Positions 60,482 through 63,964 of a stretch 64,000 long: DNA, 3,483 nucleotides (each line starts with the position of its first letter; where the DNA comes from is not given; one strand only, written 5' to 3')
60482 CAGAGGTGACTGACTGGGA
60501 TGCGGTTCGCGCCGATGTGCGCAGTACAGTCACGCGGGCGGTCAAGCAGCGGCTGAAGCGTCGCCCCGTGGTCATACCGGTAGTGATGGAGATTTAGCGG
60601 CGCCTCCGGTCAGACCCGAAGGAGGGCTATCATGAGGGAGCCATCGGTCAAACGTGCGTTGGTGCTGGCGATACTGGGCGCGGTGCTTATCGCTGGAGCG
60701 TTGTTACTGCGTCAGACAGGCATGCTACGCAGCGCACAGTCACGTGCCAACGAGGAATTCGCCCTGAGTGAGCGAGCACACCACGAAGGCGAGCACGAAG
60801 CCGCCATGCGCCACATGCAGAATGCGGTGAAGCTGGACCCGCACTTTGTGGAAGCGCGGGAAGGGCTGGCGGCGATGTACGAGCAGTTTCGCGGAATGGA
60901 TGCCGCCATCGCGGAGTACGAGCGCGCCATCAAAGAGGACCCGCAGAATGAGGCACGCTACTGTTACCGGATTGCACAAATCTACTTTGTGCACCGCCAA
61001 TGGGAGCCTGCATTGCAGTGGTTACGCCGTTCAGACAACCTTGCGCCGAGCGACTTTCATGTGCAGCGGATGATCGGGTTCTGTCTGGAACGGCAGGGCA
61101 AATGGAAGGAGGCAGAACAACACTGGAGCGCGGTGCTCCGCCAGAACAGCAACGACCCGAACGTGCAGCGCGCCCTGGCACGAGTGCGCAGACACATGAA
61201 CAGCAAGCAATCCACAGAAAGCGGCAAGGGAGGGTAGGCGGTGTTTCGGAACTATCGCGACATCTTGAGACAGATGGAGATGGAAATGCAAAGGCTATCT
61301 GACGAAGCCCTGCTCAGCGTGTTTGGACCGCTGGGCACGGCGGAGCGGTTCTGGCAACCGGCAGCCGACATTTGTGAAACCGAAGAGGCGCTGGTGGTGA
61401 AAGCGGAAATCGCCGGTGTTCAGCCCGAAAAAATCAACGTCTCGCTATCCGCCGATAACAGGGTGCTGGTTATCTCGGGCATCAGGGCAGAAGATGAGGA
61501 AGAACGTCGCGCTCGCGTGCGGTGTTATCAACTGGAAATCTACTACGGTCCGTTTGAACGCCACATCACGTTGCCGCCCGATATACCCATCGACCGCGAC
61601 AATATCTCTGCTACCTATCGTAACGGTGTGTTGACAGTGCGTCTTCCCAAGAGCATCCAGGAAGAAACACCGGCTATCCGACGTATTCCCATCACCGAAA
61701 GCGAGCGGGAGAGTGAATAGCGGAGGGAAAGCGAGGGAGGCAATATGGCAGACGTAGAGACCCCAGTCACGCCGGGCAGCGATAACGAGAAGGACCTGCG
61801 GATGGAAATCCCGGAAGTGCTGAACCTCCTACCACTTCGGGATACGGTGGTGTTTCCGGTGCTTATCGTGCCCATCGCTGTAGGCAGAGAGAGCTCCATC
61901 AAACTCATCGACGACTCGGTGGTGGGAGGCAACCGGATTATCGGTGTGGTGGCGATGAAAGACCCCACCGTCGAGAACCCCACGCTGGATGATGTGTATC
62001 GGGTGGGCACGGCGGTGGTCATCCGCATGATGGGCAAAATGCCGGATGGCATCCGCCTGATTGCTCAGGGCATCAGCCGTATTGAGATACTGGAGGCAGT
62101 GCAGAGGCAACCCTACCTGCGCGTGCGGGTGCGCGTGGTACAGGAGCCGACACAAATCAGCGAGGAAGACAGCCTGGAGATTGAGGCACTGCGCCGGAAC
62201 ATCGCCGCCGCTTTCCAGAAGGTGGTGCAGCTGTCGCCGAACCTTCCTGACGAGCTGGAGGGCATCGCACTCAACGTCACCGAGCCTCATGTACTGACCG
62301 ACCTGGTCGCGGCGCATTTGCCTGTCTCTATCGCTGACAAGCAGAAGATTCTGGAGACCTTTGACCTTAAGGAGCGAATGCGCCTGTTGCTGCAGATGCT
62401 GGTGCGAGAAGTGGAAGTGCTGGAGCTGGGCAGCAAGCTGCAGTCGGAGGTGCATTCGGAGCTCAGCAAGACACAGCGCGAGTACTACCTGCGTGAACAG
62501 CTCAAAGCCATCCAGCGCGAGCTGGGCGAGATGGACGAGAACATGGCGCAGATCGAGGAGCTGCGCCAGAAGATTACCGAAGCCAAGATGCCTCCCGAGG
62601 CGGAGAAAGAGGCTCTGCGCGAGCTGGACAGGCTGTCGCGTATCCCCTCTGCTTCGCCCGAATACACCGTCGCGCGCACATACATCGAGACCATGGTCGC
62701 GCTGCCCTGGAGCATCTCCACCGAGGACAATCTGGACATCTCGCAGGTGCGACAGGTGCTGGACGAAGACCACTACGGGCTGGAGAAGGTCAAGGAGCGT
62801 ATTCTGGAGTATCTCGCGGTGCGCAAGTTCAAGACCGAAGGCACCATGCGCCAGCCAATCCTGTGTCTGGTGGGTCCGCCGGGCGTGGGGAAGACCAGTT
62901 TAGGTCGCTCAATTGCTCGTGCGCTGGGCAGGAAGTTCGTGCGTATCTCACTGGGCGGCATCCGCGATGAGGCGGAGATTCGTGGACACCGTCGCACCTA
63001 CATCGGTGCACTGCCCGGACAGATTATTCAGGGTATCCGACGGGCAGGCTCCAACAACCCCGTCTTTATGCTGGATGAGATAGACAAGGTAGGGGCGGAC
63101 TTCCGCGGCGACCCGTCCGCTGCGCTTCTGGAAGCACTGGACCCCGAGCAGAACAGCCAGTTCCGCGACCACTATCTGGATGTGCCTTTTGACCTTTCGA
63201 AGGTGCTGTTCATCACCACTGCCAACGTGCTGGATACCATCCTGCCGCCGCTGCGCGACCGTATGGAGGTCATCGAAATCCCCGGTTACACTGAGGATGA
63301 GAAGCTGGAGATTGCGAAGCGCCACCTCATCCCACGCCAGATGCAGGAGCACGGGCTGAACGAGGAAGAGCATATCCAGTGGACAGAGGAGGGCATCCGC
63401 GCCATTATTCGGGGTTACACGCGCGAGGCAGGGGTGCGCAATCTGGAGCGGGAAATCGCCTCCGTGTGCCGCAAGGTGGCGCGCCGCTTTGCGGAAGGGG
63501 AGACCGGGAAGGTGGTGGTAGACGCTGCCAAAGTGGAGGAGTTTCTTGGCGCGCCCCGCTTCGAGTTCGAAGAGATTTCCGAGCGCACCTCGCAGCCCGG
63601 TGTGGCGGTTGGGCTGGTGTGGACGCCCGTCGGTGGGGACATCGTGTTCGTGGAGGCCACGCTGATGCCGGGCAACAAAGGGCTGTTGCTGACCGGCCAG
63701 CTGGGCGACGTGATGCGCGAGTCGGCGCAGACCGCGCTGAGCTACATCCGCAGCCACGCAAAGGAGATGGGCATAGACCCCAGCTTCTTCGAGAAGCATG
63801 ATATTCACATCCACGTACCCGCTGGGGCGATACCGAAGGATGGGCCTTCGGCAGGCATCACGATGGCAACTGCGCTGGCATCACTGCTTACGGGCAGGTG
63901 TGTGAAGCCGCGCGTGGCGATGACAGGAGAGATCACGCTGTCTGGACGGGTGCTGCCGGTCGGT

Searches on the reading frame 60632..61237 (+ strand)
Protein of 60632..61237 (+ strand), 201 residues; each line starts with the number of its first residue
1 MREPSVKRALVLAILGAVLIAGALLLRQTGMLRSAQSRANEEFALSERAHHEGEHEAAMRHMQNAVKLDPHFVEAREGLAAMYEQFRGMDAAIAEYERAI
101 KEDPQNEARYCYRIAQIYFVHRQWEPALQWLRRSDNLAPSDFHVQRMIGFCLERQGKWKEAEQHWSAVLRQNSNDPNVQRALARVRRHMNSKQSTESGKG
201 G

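Call 81: find_encoding_contigs(protein=window:60632-61237:+, flank=10000, max_places=2)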
Protein window:60632-61237:+ (201 aa): 23 contigs read that carry it; 2 places shown.
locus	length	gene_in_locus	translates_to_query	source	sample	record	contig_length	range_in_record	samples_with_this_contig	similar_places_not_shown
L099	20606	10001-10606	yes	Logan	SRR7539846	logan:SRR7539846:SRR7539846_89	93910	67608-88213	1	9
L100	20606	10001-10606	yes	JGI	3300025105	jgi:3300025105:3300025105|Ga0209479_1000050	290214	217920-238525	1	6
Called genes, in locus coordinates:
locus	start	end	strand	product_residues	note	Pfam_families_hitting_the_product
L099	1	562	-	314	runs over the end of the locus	PF12974:Phosphonate-bd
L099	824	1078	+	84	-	PF01455:HupF_HypC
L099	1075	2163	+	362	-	PF01924:HypD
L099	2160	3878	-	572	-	PF17853:GGDEF_2 (faint), PF00989:PAS, PF08448:PAS_4, PF13188:PAS_8 (weak), PF13426:PAS_9, PF08447:PAS_3, PF00990:GGDEF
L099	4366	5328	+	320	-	PF00586:AIRS, PF02769:AIRS_C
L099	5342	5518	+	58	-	-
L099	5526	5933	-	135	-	PF05168:HEPN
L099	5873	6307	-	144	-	PF01909:NTP_transf_2, PF18765:Polbeta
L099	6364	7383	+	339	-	PF01118:Semialdhyde_dh, PF02774:Semialdhyde_dhC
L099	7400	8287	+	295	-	PF00701:DHDPS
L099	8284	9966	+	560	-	PF00753:Lactamase_B, PF12706:Lactamase_B_2, PF22505:RNase_J_b_CASP, PF07521:RMMBL, PF17770:RNase_J_C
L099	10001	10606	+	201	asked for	PF13371:TPR_9 (faint), PF24575:TPR_Slam (faint), PF13428:TPR_14 (faint), PF13431:TPR_17 (faint), PF13174:TPR_6 (faint), PF13432:TPR_16 (weak), PF14559:TPR_19 (weak), PF12895:ANAPC3, +5 more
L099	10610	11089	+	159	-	PF00011:HSP20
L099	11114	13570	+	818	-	PF02190:LON_substr_bdg, PF13191:AAA_16 (faint), PF13401:AAA_22 (faint), PF00004:AAA, PF07728:AAA_5, PF22667:Lon_lid, PF05362:Lon_C, PF13541:ChlI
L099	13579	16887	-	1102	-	PF00873:ACR_tran, PF02355:SecD_SecF_C (faint), PF03176:MMPL (faint)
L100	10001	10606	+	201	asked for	PF13371:TPR_9 (faint), PF24575:TPR_Slam (faint), PF13428:TPR_14 (faint), PF13431:TPR_17 (faint), PF13174:TPR_6 (faint), PF13432:TPR_16 (weak), PF14559:TPR_19 (weak), PF12895:ANAPC3, +5 more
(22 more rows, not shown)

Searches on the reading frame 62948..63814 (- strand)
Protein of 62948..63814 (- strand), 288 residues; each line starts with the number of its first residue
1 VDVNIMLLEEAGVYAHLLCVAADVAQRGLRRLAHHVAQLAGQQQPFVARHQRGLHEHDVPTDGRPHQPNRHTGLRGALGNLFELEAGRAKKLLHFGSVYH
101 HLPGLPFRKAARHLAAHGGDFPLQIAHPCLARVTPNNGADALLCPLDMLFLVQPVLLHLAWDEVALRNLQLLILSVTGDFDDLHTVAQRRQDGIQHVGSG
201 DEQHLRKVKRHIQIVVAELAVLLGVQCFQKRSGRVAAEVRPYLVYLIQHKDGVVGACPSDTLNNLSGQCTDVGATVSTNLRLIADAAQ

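Call 80: find_encoding_contigs(protein=window:62948-63814:-, flank=10000, max_places=2)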
Protein window:62948-63814:- (288 aa): no gene with exactly this product is on record in the collection.
